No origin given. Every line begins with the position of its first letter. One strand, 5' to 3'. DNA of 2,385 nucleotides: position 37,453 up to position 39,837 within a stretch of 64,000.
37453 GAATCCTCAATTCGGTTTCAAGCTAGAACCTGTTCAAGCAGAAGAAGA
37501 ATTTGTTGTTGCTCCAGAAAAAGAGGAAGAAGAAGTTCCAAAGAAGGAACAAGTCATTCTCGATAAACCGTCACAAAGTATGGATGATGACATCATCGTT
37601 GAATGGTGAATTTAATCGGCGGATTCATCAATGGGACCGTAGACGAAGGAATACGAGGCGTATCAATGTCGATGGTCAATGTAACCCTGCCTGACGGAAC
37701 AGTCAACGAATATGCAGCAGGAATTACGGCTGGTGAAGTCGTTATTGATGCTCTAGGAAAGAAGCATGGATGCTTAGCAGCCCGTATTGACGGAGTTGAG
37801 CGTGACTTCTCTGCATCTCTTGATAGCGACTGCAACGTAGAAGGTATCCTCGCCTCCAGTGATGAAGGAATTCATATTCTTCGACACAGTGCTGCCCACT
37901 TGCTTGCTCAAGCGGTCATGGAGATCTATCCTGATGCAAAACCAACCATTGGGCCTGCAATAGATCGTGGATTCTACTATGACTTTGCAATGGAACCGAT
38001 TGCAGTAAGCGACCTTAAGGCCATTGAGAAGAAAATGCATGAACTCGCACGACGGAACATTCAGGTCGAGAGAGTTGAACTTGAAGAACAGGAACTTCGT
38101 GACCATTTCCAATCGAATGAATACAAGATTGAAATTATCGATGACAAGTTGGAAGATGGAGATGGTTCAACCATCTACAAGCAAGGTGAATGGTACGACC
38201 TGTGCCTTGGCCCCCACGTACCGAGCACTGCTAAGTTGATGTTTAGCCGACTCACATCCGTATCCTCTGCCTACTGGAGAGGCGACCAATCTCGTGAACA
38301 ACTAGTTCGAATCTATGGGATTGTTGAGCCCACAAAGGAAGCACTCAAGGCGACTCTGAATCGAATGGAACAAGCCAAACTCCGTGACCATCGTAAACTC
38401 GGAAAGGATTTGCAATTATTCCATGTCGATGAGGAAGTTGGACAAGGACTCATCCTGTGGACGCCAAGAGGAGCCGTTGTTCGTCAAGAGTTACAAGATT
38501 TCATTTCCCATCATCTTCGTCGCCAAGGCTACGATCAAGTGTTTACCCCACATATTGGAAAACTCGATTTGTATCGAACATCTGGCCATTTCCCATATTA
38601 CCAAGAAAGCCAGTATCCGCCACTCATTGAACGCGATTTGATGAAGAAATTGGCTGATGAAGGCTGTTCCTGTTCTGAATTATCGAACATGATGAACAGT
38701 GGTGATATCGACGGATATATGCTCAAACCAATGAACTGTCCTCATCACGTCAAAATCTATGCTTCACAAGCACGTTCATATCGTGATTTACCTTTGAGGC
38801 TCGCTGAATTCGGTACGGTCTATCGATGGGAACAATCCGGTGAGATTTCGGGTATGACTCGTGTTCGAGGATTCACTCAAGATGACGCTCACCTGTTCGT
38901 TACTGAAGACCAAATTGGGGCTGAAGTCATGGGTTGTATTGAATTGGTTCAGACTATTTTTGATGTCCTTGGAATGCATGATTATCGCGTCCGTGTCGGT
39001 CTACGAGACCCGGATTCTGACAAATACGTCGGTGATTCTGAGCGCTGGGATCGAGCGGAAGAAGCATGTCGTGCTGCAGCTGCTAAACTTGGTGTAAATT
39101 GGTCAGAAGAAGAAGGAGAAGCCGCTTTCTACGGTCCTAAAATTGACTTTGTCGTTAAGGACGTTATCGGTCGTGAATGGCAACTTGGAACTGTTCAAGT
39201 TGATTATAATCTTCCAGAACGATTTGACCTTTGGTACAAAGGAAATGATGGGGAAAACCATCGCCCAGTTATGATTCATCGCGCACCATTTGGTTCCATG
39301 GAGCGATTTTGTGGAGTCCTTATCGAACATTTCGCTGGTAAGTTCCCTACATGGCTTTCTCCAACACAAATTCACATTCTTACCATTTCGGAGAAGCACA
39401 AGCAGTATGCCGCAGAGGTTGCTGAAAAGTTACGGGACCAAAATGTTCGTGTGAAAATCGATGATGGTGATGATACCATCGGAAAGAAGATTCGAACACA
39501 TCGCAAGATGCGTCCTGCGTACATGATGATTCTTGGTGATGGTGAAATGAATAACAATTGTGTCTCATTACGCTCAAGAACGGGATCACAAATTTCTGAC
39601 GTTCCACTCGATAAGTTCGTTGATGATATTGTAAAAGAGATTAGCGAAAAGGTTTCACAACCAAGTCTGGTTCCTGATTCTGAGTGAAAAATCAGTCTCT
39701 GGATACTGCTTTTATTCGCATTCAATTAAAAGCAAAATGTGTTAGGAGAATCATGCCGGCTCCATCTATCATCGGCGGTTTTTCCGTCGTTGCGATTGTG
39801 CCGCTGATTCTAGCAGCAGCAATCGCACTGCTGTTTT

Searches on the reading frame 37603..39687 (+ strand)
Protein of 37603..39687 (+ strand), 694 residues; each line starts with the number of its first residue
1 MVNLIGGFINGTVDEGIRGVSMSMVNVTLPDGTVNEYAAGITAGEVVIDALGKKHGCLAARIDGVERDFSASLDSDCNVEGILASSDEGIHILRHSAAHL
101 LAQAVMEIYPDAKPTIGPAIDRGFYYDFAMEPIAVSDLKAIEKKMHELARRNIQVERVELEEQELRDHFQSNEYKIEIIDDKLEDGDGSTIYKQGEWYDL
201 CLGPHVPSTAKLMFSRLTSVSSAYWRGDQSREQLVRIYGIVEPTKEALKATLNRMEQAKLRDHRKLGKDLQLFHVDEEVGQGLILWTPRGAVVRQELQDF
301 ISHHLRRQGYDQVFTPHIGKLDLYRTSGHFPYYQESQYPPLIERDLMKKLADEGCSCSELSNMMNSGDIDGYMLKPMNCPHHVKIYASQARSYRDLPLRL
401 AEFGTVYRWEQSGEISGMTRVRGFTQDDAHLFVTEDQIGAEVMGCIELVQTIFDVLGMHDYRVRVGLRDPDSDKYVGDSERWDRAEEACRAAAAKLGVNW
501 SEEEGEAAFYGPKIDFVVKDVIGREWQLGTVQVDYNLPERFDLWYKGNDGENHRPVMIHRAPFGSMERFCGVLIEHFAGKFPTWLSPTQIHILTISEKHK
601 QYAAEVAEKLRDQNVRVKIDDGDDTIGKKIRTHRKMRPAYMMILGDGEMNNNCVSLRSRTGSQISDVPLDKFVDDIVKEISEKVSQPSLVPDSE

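Call 95: search_protein_families(library=pfam, proteins=[window:37603-39687:+], max_evalue=0.00001)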
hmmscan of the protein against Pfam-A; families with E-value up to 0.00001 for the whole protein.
window:37603-39687:+ (694 aa): 3 families
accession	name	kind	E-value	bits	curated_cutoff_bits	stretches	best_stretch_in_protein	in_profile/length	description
PF00587.30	tRNA-synt_2b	-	1.4e-45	156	29.3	1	370-577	9-179/179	tRNA synthetase class II core domain (G, H, P, S and T)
PF03129.25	HGTP_anticodon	-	4.4e-19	68.9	21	1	589-678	1-93/94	Anticodon binding domain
PF07973.19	tRNA_SAD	-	3.1e-10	40.3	24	1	190-238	2-44/44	Threonyl and Alanyl tRNA synthetase second additional domain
